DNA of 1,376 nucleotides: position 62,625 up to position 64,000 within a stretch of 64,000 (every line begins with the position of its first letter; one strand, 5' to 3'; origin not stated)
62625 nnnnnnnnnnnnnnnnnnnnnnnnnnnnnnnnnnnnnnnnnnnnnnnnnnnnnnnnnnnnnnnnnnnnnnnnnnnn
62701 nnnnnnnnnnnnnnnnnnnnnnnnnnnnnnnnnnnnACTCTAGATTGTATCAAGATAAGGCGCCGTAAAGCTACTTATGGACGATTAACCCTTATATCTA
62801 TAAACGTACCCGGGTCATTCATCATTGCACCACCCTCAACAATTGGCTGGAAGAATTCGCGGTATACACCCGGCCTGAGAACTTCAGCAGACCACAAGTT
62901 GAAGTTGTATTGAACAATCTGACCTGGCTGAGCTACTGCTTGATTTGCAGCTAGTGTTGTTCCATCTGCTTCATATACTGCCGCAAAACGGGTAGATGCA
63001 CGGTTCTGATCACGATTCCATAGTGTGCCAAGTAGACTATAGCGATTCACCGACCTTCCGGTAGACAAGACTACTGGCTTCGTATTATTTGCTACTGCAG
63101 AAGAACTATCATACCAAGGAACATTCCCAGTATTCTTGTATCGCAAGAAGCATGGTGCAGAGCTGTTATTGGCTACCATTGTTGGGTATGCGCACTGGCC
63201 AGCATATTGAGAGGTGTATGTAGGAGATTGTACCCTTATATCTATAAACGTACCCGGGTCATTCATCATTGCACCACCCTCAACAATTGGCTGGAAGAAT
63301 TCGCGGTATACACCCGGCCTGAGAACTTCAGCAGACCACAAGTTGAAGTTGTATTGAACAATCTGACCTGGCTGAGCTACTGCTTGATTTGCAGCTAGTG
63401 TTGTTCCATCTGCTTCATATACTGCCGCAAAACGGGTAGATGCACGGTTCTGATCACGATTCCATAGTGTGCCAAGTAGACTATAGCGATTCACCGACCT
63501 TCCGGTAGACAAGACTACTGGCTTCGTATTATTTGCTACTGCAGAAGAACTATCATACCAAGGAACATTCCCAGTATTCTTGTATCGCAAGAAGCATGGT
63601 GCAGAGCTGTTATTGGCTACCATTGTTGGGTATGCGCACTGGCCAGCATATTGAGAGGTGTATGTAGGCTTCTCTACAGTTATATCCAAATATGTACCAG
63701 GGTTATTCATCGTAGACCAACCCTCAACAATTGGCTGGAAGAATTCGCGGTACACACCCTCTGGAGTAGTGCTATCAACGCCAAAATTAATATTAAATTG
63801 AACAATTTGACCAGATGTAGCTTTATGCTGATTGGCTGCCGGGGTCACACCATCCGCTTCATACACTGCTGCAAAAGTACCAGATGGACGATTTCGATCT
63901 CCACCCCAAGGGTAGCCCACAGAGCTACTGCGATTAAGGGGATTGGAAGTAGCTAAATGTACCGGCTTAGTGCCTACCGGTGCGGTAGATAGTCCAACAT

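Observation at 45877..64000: Fucosylated, methyl-capped, ABC-exported surface glycan locus with ligase-type transferases next to a tandem-repeat surface protein: candidate protein O-glycosylation system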

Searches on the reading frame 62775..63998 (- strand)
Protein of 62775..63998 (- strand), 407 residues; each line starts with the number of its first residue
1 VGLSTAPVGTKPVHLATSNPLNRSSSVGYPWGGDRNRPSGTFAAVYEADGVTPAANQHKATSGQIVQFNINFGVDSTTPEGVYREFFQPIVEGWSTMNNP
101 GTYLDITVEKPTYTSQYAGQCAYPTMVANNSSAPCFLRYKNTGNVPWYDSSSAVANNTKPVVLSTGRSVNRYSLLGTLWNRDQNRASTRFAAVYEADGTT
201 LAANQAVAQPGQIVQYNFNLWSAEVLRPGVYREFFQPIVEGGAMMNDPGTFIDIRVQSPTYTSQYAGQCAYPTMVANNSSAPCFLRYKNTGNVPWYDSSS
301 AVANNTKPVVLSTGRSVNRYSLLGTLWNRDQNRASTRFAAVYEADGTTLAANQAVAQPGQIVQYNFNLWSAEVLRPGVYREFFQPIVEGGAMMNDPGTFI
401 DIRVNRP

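Call 5: search_protein_families(library=pfam, proteins=[window:62775-63998:-], max_evalue=0.01)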
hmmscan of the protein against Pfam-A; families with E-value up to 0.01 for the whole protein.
window:62775-63998:- (407 aa): 0 families

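Call 10: search_protein_families(library=ncbifam, proteins=[window:62775-63998:-], max_evalue=0.01)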
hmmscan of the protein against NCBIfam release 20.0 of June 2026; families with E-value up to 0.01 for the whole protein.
window:62775-63998:- (407 aa): 1 family
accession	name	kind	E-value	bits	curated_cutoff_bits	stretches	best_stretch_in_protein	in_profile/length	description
NF042926.1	capsid_Caudo_1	equivalog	0.0013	18.1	120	0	195-247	6-57/292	major capsid protein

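Call 23: find_homologous_proteins(query=window:62778-63998:-)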
Query seq(407 aa) (407 aa): 127 proteins with E <= 0.001 among 8000 candidates; the best 120 are listed.
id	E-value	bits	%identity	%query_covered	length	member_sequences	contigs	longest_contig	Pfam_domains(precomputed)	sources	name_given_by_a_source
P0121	7.9e-252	853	44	99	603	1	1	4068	PF13653.13,PF05002.21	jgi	jgi:hypothetical protein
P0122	4.8e-241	818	85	100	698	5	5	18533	-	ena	-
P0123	4.0e-234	795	83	100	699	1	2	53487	-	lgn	-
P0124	4.6e-193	660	53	99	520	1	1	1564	PF16158.12,PF00082.28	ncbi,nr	ncbi:MAG TPA: S8 family serine peptidase, partial [Candidatus Saccharimonadales bacterium]|nr:S8 fam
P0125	3.6e-174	597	99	64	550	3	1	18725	-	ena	-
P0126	6.3e-169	580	51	99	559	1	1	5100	-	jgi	jgi:hypothetical protein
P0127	1.9e-151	523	43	97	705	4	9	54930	PF16158.12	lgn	-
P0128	6.0e-139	482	54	99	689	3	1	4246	PF16158.12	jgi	jgi:hypothetical protein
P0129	1.6e-138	480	43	99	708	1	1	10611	-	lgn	-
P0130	4.1e-132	459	54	97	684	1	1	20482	PF16158.12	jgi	jgi:hypothetical protein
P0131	1.0e-129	451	51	99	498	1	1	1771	-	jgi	jgi:hypothetical protein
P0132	9.0e-129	448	45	99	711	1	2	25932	-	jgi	jgi:hypothetical protein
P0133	1.1e-126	441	50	97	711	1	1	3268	PF16158.12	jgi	jgi:hypothetical protein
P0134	3.2e-125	436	48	97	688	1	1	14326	PF16158.12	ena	-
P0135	9.3e-125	435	48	99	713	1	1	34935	-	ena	-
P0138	9.0e-115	402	47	99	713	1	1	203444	-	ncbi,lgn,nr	ncbi:hypothetical protein HYX70_04025 [Candidatus Saccharibacteria bacterium]|nr:hypothetical protei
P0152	4.0e-86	308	44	97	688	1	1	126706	PF16158.12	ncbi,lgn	-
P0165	5.0e-69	251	42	72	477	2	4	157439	PF05257.23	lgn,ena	-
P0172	3.3e-65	239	47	72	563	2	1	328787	-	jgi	jgi:hypothetical protein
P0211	4.3e-40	156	56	27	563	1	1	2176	PF18885.7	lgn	-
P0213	3.1e-39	153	32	98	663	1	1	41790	-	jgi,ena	-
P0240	1.3e-13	69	28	98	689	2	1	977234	PF16158.12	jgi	jgi:hypothetical protein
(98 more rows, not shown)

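Call 24: find_encoding_contigs(protein=P0123, flank=10000, max_places=2)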
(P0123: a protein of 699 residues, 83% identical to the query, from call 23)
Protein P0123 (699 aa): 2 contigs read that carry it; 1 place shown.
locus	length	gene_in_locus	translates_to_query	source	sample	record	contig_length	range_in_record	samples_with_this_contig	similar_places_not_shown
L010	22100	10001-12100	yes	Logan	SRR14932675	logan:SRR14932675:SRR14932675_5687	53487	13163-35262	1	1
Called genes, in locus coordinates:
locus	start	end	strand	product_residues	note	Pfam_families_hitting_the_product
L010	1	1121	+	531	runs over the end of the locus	PF07690:MFS_1, PF13347:MFS_2 (faint)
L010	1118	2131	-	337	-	PF00389:2-Hacid_dh, PF02826:2-Hacid_dh_C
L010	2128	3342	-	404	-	PF03952:Enolase_N, PF00113:Enolase_C, PF13378:MR_MLE_C (weak)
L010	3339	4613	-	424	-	PF13660:DUF4147, PF05161:MOFRL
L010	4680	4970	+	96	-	PF14242:DUF4342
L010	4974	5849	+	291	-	PF13476:AAA_23 (weak), PF00005:ABC_tran, PF13304:AAA_21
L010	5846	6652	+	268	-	PF12679:ABC2_membrane_2, PF13346:ABC2_membrane_5 (weak)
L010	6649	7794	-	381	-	PF03729:DUF308 (faint), PF04970:LRAT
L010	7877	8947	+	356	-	PF06197:DUF998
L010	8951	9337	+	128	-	-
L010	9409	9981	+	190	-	-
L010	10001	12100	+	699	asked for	-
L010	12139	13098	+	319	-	PF01370:Epimerase, PF04321:RmlD_sub_bind (weak), PF16363:GDP_Man_Dehyd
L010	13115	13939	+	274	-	PF01061:ABC2_membrane, PF12698:ABC2_membrane_3 (weak)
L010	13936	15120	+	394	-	PF00005:ABC_tran, PF13304:AAA_21 (weak)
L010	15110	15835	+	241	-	PF13489:Methyltransf_23, PF08241:Methyltransf_11, PF08242:Methyltransf_12, PF13847:Methyltransf_31 (weak)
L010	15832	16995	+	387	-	PF13439:Glyco_transf_4, PF00534:Glycos_transf_1, PF13692:Glyco_trans_1_4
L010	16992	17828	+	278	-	PF01531:Glyco_transf_11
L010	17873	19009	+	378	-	PF01757:Acyl_transf_3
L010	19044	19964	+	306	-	PF00535:Glycos_transf_2, PF10111:Glyco_tranf_2_2, PF13641:Glyco_tranf_2_3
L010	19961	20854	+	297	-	PF00535:Glycos_transf_2, PF13641:Glyco_tranf_2_3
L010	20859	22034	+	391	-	PF20706:GT4-conflict, PF00534:Glycos_transf_1, PF13692:Glyco_trans_1_4, PF13524:Glyco_trans_1_2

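Call 25: find_encoding_contigs(protein=P0138, flank=10000, max_places=2)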
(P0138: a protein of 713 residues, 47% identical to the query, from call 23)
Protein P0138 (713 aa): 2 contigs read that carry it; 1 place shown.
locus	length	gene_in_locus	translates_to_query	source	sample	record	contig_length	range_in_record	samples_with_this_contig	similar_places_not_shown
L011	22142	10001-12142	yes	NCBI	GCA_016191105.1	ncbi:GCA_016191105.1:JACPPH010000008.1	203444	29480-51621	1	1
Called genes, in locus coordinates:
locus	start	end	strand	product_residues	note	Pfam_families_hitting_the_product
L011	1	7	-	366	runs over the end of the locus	PF00712:DNA_pol3_beta, PF02767:DNA_pol3_beta_2, PF02768:DNA_pol3_beta_3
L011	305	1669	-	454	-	PF11638:DnaA_N, PF01695:IstB_IS21 (weak), PF00308:Bac_DnaA, PF00004:AAA (weak), PF00910:RNA_helicase (weak), PF01637:ATPase_2 (weak), PF22688:Hda_lid, PF08299:Bac_DnaA_C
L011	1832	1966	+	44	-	PF00468:Ribosomal_L34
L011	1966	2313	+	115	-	PF00825:Ribonuclease_P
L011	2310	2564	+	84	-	PF01809:YidD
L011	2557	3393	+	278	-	PF02096:60KD_IMP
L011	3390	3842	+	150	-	PF13083:KH_KhpA-B, PF01424:R3H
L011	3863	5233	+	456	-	PF10396:TrmE_N, PF12631:MnmE_helical, PF01926:MMR_HSR1, PF02421:FeoB_N (weak)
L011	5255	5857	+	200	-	-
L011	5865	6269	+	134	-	-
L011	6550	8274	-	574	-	PF12229:PG_binding_4, PF04294:VanW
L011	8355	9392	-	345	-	PF00483:NTP_transferase, PF12804:NTP_transf_3 (weak), PF22640:ManC_GMP_beta-helix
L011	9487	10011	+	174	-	-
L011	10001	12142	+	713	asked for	-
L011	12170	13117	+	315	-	PF04321:RmlD_sub_bind, PF01370:Epimerase, PF16363:GDP_Man_Dehyd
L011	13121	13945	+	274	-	PF01061:ABC2_membrane, PF12698:ABC2_membrane_3 (weak)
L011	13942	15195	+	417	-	PF13175:AAA_15 (weak), PF00005:ABC_tran, PF13304:AAA_21 (weak), PF14524:Wzt_C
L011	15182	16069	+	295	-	PF02475:TRM5-TYW2_MTfase (weak), PF05050:Methyltransf_21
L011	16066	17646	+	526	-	PF03071:GNT-I, PF06325:PrmA (faint), PF07021:MetW, PF13489:Methyltransf_23, PF08241:Methyltransf_11, PF08242:Methyltransf_12 (weak), PF13649:Methyltransf_25, PF13847:Methyltransf_31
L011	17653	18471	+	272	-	PF05050:Methyltransf_21 (faint)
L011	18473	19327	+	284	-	PF00535:Glycos_transf_2, PF13641:Glyco_tranf_2_3 (weak)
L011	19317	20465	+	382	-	PF00534:Glycos_transf_1 (faint), PF13692:Glyco_trans_1_4 (weak)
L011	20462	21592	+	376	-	PF00534:Glycos_transf_1, PF13692:Glyco_trans_1_4, PF20706:GT4-conflict (weak), PF13524:Glyco_trans_1_2 (weak)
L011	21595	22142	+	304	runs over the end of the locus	PF00535:Glycos_transf_2, PF13641:Glyco_tranf_2_3 (weak)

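Call 27: search_protein_families(library=pfam, proteins=[P0122, P0138, P0125, P0124, P0127, P0165, P0121, P0211], max_evalue=1)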
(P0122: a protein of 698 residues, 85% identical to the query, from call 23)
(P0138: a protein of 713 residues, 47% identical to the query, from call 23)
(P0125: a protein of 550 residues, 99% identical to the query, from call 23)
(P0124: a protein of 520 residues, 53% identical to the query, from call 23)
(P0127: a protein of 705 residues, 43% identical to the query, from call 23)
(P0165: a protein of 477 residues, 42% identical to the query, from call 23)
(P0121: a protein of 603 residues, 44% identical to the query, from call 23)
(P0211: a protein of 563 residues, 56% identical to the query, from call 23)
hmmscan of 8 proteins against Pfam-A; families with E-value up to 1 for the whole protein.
P0122 (698 aa): 1 family
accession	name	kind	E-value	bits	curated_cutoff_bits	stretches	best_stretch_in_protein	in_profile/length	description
PF14016.12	DUF4232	-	0.013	16.1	27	0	544-578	5-37/129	Domain of unknown function (DUF4232)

P0138 (713 aa): 1 family
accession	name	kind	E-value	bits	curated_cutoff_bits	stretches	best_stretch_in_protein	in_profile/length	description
PF21034.3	BCAS3_WD40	-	0.22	10.4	26.3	1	52-152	69-169/479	BCAS3, WD40 repeat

P0125 (550 aa): 0 families

P0124 (520 aa): 6 families
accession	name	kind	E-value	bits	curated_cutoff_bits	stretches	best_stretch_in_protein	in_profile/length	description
PF16158.11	N_BRCA1_IG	-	2.2e-08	35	28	1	401-501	21-91/108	Ig-like domain from next to BRCA1 gene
PF00082.27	Peptidase_S8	-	4.1e-08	33.3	21.8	1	4-64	231-288/288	Subtilase family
PF10633.15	NPCBM_assoc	-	5.8e-05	23.6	24.4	1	319-345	44-70/78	NPCBM-associated, NEW3 domain of alpha-galactosidase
PF14326.11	DUF4384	-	0.055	14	27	0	313-340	44-71/81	Domain of unknown function (DUF4384)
PF21340.4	Polysacc_lyase-like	-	0.14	11.9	27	0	97-116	189-208/209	Cip1-like, core domain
PF14524.12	Wzt_C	-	0.2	12.1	30.4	0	312-344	62-99/143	Wzt C-terminal domain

P0127 (705 aa): 2 families
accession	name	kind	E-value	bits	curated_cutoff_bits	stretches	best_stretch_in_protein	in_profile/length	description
PF16158.11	N_BRCA1_IG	-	2.1e-05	25.5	28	0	575-682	11-89/108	Ig-like domain from next to BRCA1 gene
PF21931.2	ABM-like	-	0.87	10.6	27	0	567-593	51-77/89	ABM-like domain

P0165 (477 aa): 5 families
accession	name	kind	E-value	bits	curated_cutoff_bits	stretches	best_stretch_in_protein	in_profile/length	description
PF05257.22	CHAP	-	3.8e-13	50.2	26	1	52-142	4-81/81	CHAP domain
PF16158.11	N_BRCA1_IG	-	0.00041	21.3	28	1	268-309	51-90/108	Ig-like domain from next to BRCA1 gene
PF10633.15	NPCBM_assoc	-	0.003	18.2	24.4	1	273-304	39-70/78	NPCBM-associated, NEW3 domain of alpha-galactosidase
PF00190.28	Cupin_1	-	0.032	14.2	22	1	44-134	15-107/151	Cupin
PF03231.18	Tospov_NS-S_N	-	0.31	10.5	25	0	393-426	11-45/351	Tospovirus non-structural protein NS-S-like, N-terminal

P0121 (603 aa): 8 families
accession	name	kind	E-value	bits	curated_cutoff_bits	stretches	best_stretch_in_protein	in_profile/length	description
PF13653.12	GDPD_2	-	4.2e-10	40.2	27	0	71-86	6-21/30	Glycerophosphoryl diester phosphodiesterase family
PF05002.20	SGS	-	7.1e-06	26.5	23.9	0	97-116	50-69/82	SGS domain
PF16993.11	Asp1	-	0.00011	22.1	26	0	190-228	8-44/522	Accessory Sec system protein Asp1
PF13756.12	Stimulus_sens_1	-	0.0006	20.7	29.8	0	88-125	15-53/111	Stimulus-sensing domain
PF16158.11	N_BRCA1_IG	-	0.0036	18.3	28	0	217-287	47-89/108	Ig-like domain from next to BRCA1 gene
PF08033.17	Sec23_BS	-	0.019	16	33.5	0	79-112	29-62/86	Sec23/Sec24 beta-sandwich domain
PF01653.23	DNA_ligase_aden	-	0.02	14.8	27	0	200-245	203-248/253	NAD-dependent DNA ligase adenylation domain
PF10144.15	SMP_2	-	0.048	13.8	28.9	0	94-111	89-106/159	Bacterial virulence factor haemolysin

P0211 (563 aa): 3 families
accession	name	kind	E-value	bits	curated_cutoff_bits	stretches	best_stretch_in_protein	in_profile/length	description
PF18885.6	DUF5648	-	2.1e-43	148.2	25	1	431-562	1-133/134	Domain of unknown function (DUF5648)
PF10722.14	YbjN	-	0.19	12.4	22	0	292-367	30-104/126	Putative bacterial sensory transduction regulator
PF14043.11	WVELL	-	0.41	10.9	27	0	85-112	35-62/74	WVELL protein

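Call 28: search_solved_structures(query=P0122, max_evalue=10, show_alignments=3)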
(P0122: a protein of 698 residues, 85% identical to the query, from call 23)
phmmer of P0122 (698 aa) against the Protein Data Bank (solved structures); distinct sequences matched with E-value up to 10: 0.

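Call 37: search_protein_families(library=pfam, proteins=[L010:9409-9981:+, L011:9487-10011:+, L010:8951-9337:+, L010:13936-15120:+, L011:13942-15195:+], max_evalue=1)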
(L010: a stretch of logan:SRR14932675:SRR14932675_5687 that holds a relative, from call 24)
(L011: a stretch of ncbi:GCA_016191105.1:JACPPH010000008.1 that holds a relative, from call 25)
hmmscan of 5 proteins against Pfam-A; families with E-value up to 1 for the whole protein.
L010:9409-9981:+ (190 aa): 4 families
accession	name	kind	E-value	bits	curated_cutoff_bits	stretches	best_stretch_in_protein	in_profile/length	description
PF10648.15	Gmad2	-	0.00043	21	25.7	1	100-177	2-85/86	Immunoglobulin-like domain of bacterial spore germination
PF06864.17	PAP_PilO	-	0.025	13.9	26.7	1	12-84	160-233/419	Pilin accessory protein (PilO)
PF07332.16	Phage_holin_3_6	-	0.15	12.5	28.4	1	21-64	68-111/116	Putative Actinobacterial Holin-X, holin superfamily III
PF14155.11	DUF4307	-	0.25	11.7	27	1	22-70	4-51/111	Domain of unknown function (DUF4307)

L011:9487-10011:+ (174 aa): 1 family
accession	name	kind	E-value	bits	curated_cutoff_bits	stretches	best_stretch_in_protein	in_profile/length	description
PF08029.16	HisG_C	-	0.028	15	23.5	1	77-122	23-67/73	HisG, C-terminal domain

L010:8951-9337:+ (128 aa): 8 families
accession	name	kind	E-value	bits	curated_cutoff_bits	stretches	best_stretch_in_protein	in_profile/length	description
PF22570.1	LiaF-TM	-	1.9e-05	25.8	27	1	26-119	1-94/98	LiaF transmembrane domain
PF18917.5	LiaI-LiaF-like_TM1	-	0.00032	21.2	27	1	77-115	4-41/42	LiaI-LiaF-like transmembrane region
PF11016.13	DUF2854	-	0.26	11.6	25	0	21-44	14-37/146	Protein of unknown function (DUF2854)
PF10593.14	Z1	-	0.3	11.1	25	1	66-106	129-169/228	Z1 domain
PF04632.18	FUSC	-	0.35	9.8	30.9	1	25-126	402-503/660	Fusaric acid resistance protein family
PF09925.14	DUF2157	-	0.43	10.7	32.4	1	23-119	35-137/146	Predicted membrane protein (DUF2157)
PF24709.1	DUF7670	-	0.44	11.3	29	1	26-123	14-114/118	Domain of unknown function (DUF7670)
PF20088.4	DUF6480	-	0.45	10.9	25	0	14-41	46-73/78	Family of unknown function (DUF6480)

L010:13936-15120:+ (394 aa): 17 families
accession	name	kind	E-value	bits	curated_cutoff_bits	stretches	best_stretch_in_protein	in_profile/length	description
PF00005.33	ABC_tran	-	2.8e-22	80.2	25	1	58-189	1-135/137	ABC transporter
PF13304.12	AAA_21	-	7.4e-07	30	27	1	71-146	2-63/304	AAA domain, putative AbiEii toxin, Type IV TA system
PF13555.12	AAA_29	-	0.00011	22.3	27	1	61-96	15-50/61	P-loop containing region of AAA domain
PF14524.12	Wzt_C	-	0.00027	21.4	30.4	1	270-380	12-134/143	Wzt C-terminal domain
PF13175.12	AAA_15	-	0.00085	19.5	32.1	1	57-93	13-48/374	AAA ATPase domain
PF13476.12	AAA_23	-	0.0018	19.4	27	1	58-88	10-39/201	AAA domain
PF13604.12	AAA_30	-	0.01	16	27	1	68-101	17-51/191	AAA domain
PF02463.25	SMC_N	-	0.011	15.5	40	1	52-87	7-43/220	RecF/RecN/SMC N terminal domain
PF22132.1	TilS-like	-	0.017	15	30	1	302-332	32-62/66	TilS-like substrate binding domain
PF01926.29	MMR_HSR1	-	0.043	14.4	21.9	1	71-90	2-21/113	50S ribosome-binding GTPase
PF25199.1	nSTAND_NTPase5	-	0.047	13.9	34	1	66-86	39-59/145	Novel STAND NTPase 5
PF14163.11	SieB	-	0.054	13.5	26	1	211-266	92-146/147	Super-infection exclusion protein B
PF09818.15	ABC_ATPase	-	0.077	12.4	23.2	1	63-91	75-102/283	P-loop domain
PF00931.28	NB-ARC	-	0.11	12.2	23.5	1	66-86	16-36/248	NB-ARC domain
PF05729.18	NACHT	-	0.19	11.9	26.7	1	70-90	2-22/167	NACHT domain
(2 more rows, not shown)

L011:13942-15195:+ (417 aa): 14 families
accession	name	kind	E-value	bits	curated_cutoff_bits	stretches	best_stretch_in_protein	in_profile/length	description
PF00005.33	ABC_tran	-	4.3e-22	79.6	25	1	58-189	1-135/137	ABC transporter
PF14524.12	Wzt_C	-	8.6e-09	36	30.4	1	270-389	2-130/143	Wzt C-terminal domain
PF13175.12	AAA_15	-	2.2e-06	28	32.1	1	57-352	13-169/374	AAA ATPase domain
PF13304.12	AAA_21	-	6.6e-06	26.8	27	1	71-146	2-63/304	AAA domain, putative AbiEii toxin, Type IV TA system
PF13555.12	AAA_29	-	0.00061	19.9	27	1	64-94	18-48/61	P-loop containing region of AAA domain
PF00004.35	AAA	-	0.0037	18.2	21.2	1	73-228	3-116/131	ATPase family associated with various cellular activities (AAA)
PF13476.12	AAA_23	-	0.0043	18.1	27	1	59-88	13-39/201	AAA domain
PF13604.12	AAA_30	-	0.011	15.9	27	1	68-105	17-55/191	AAA domain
PF02463.25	SMC_N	-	0.011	15.6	40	1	53-87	8-43/220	RecF/RecN/SMC N terminal domain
PF03266.21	NTPase_1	-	0.046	14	23.9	0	178-244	93-155/168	NTPase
PF03193.22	RsgA_GTPase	-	0.081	13.2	30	1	52-90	91-128/174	RsgA GTPase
PF13238.12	AAA_18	-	0.11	13.4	29.4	1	71-91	1-21/128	AAA domain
PF05729.18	NACHT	-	0.18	12.1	26.7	1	70-89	2-21/167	NACHT domain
PF25199.1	nSTAND_NTPase5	-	0.21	11.9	34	1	66-88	39-62/145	Novel STAND NTPase 5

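Call 40: find_encoding_contigs(protein=P0152, flank=10000, max_places=1)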
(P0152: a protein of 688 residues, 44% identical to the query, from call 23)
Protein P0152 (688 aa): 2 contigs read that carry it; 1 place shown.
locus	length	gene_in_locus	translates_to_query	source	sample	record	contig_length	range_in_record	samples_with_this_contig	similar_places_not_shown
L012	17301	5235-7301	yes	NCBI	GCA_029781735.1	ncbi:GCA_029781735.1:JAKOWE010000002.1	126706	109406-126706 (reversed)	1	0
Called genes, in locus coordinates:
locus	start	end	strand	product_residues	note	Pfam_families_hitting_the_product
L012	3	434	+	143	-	?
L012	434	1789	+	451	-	PF10396:TrmE_N, PF16897:MMR_HSR1_Xtn (faint), PF12631:MnmE_helical, PF01926:MMR_HSR1, PF02421:FeoB_N (weak)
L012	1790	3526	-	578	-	PF12229:PG_binding_4, PF04294:VanW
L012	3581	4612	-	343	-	PF00483:NTP_transferase, PF12804:NTP_transf_3, PF22640:ManC_GMP_beta-helix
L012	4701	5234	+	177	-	-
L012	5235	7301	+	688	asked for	PF16158:N_BRCA1_IG (faint)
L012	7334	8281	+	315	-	PF04321:RmlD_sub_bind, PF01370:Epimerase, PF16363:GDP_Man_Dehyd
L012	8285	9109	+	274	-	PF01061:ABC2_membrane, PF12698:ABC2_membrane_3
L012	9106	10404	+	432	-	PF00005:ABC_tran, PF13304:AAA_21 (weak), PF14524:Wzt_C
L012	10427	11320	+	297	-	-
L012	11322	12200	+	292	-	PF01531:Glyco_transf_11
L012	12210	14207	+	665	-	PF00535:Glycos_transf_2, PF10111:Glyco_tranf_2_2, PF13641:Glyco_tranf_2_3, PF13439:Glyco_transf_4, PF00534:Glycos_transf_1, PF13692:Glyco_trans_1_4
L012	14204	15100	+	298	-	PF00535:Glycos_transf_2, PF13641:Glyco_tranf_2_3, PF13712:Glyco_tranf_2_5 (weak), PF13632:Glyco_trans_2_3 (weak)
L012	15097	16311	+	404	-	PF13439:Glyco_transf_4 (weak), PF20706:GT4-conflict, PF00534:Glycos_transf_1, PF13692:Glyco_trans_1_4, PF13524:Glyco_trans_1_2 (weak)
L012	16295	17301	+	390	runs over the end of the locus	PF13439:Glyco_transf_4, PF20706:GT4-conflict, PF00534:Glycos_transf_1, PF13692:Glyco_trans_1_4, PF13524:Glyco_trans_1_2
